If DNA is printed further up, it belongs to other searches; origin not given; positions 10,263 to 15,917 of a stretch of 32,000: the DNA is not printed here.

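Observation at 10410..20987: Stand-alone bimodular PKS with docking termini at both ends, alternating methylmalonyl/malonyl ATs, and no loading module, ER or TE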

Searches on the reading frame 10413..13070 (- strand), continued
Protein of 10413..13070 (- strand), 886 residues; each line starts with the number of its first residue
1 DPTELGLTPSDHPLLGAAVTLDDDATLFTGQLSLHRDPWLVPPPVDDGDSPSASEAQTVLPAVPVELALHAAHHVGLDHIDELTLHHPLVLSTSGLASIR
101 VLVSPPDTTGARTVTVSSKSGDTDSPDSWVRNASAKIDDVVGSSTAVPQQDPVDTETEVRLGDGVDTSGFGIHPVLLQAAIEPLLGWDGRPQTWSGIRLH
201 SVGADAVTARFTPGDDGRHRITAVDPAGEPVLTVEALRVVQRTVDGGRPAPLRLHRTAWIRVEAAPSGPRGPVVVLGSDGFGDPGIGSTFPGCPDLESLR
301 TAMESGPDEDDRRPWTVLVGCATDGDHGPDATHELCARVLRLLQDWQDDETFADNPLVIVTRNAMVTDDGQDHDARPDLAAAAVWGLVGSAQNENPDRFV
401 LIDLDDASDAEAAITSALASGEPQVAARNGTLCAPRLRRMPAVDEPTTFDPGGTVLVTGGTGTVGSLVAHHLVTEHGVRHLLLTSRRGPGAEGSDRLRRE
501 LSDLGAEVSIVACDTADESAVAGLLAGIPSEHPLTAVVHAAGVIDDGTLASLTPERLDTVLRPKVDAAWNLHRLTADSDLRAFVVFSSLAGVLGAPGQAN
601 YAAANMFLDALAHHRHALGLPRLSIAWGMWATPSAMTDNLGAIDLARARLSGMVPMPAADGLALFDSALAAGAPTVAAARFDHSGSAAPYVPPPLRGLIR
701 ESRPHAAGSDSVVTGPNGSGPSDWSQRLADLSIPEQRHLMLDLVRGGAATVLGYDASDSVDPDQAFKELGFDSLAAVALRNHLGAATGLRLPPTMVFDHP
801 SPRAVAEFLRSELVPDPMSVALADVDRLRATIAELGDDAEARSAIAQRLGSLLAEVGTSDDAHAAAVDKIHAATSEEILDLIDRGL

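Call 58: find_encoding_contigs(protein=P0022, flank=10000, max_places=3)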
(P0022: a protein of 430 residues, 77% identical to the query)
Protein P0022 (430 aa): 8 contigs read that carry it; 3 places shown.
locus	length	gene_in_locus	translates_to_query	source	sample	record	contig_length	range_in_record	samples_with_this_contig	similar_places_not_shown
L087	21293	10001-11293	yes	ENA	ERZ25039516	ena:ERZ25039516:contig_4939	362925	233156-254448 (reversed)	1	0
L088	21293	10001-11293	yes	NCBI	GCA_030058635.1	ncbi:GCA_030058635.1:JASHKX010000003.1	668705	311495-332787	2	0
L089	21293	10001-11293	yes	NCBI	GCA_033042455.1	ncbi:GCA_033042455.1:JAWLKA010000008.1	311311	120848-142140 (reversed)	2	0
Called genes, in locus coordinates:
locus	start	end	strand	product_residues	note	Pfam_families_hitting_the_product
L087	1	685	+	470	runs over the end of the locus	PF00291:PALP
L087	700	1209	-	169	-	PF00583:Acetyltransf_1, PF13673:Acetyltransf_10, PF13508:Acetyltransf_7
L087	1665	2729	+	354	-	PF00296:Bac_luciferase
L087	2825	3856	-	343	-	PF00248:Aldo_ket_red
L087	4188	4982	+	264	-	PF13489:Methyltransf_23, PF13847:Methyltransf_31, PF08241:Methyltransf_11, PF08242:Methyltransf_12, PF13649:Methyltransf_25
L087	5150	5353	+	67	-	PF00313:CSD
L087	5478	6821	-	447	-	PF00171:Aldedh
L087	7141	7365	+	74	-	-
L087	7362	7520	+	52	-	-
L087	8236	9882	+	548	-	PF00561:Abhydrolase_1, PF08386:Abhydrolase_4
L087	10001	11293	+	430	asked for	PF03007:WS_DGAT_cat, PF06974:WS_DGAT_C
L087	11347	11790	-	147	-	PF13564:DoxX_2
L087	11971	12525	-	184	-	PF08240:ADH_N (weak)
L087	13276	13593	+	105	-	-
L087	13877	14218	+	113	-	PF03795:YCII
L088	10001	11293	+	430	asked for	PF03007:WS_DGAT_cat, PF06974:WS_DGAT_C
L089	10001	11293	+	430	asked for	PF03007:WS_DGAT_cat, PF06974:WS_DGAT_C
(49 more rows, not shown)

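Call 60: search_protein_families(library=ncbifam, proteins=[L004:12725-14020:+], max_evalue=0.00001)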
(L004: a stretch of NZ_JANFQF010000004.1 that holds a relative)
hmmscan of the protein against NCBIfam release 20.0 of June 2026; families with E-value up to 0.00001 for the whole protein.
L004:12725-14020:+ (431 aa): 2 families
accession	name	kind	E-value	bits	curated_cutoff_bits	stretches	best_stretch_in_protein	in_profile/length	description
TIGR02946.1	acyl_WS_DGAT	subfamily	5.9e-80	269.4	309.95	1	9-429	1-453/453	wax ester/triacylglycerol synthase family O-acyltransferase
NF006787.0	PRK09294.1-1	subfamily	7.5e-08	31.7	396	1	37-154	30-132/420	acyltransferase PapA5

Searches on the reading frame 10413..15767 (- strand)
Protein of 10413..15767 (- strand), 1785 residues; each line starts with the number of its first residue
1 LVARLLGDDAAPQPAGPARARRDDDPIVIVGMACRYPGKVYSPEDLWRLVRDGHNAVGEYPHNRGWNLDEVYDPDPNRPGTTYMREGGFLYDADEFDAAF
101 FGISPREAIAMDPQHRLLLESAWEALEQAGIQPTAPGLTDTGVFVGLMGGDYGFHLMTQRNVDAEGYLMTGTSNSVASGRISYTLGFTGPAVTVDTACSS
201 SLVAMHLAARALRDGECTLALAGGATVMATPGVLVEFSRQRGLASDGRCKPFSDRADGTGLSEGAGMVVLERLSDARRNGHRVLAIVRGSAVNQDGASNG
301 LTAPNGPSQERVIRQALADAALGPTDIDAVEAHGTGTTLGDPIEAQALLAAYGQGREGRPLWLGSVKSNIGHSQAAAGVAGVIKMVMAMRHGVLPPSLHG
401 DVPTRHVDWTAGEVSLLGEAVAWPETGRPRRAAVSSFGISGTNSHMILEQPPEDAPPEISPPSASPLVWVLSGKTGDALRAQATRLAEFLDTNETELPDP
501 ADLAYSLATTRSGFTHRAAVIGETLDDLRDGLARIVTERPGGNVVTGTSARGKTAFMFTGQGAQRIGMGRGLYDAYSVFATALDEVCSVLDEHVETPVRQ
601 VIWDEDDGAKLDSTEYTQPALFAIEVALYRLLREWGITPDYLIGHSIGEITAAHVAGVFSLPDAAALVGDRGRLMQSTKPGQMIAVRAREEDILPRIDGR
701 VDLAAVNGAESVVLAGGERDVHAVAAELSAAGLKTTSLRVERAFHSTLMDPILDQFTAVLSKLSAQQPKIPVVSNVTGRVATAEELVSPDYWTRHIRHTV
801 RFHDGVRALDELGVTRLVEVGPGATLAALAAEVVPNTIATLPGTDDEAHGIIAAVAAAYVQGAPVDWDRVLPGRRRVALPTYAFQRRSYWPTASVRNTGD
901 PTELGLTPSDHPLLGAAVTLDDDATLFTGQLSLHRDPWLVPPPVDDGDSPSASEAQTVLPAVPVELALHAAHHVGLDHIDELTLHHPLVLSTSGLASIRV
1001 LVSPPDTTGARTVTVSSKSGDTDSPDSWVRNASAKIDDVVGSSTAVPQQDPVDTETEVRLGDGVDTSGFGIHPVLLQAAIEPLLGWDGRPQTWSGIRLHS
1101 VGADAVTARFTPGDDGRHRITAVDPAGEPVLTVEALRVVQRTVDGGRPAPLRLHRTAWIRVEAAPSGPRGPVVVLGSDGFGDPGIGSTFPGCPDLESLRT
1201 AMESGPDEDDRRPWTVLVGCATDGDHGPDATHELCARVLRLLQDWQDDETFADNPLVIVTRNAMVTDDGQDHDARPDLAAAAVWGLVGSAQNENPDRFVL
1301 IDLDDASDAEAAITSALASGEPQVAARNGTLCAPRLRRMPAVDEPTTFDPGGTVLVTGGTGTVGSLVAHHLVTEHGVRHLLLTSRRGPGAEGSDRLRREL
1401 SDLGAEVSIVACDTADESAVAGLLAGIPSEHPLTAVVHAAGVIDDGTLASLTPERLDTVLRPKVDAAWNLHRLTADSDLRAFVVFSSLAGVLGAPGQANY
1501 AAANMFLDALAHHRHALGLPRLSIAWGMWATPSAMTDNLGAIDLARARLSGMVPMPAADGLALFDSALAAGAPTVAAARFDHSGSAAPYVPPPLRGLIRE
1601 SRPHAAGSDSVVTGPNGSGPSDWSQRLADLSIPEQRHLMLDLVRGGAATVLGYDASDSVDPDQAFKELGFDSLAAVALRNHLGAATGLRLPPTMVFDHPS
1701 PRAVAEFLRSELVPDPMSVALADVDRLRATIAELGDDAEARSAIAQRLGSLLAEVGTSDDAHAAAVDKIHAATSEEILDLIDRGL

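Call 31: search_protein_families(library=pfam, proteins=[window:10413-15767:-], max_evalue=0.01)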
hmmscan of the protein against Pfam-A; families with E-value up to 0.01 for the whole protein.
window:10413-15767:- (1785 aa): 15 families
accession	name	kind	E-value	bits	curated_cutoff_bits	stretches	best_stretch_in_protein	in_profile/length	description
PF00109.32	ketoacyl-synt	-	9.6e-95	317.4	20.8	1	25-276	2-252/252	Beta-ketoacyl synthase, N-terminal domain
PF08659.16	KR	-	7e-61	205.7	22.6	1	1352-1530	1-179/180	KR domain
PF00698.26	Acyl_transf_1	-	3.2e-54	185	32.7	1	556-830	2-275/319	Acyl transferase domain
PF02801.28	Ketoacyl-synt_C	-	7.4e-46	155.5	20.8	1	284-400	1-118/119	Beta-ketoacyl synthase, C-terminal domain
PF22953.2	SpnB_Rossmann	-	4.6e-15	56.7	27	1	1243-1336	80-170/170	Polyketide synthase extender module SpnB, Rossmann fold domain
PF00550.31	PP-binding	-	8.2e-14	52.1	20.8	1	1643-1708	3-67/67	Phosphopantetheine attachment site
PF16197.11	KAsynt_C_assoc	-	9.9e-14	52.1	33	1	403-521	1-111/111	Ketoacyl-synthetase C-terminal extension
PF21089.3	PKS_DH_N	-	9.1e-13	48.5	27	1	911-1017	1-102/103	Polyketide synthase dehydratase domain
PF22621.2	CurL-like_PKS_C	-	1.6e-11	44.4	27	1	469-531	3-63/64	CurL-like, PKS C-terminal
PF00106.31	adh_short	-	4.5e-11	43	26.6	1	1353-1512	2-161/195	short chain dehydrogenase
PF22336.2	RhiE-like_linker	-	2.6e-08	34.2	27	1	470-536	1-64/67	RhiE-like, KS-MAT linker domain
PF01370.27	Epimerase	-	1.8e-07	31.3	20.9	1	1354-1496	1-123/240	NAD dependent epimerase/dehydratase family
PF00108.29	Thiolase_N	-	2.2e-05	24.4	26.4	1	188-230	75-117/260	Thiolase, N-terminal domain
PF23441.1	SDR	-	0.00095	19.1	27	1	1353-1421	9-77/258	SDR-like rossmann domain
PF16363.11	GDP_Man_Dehyd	-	0.0053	16.7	27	1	1355-1427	1-74/332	GDP-mannose 4,6 dehydratase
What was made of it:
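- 12042..13037 (-): DH2* (aa 2651-2982), degenerate dehydratase. Only the N-half hits Pfam (call 31).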
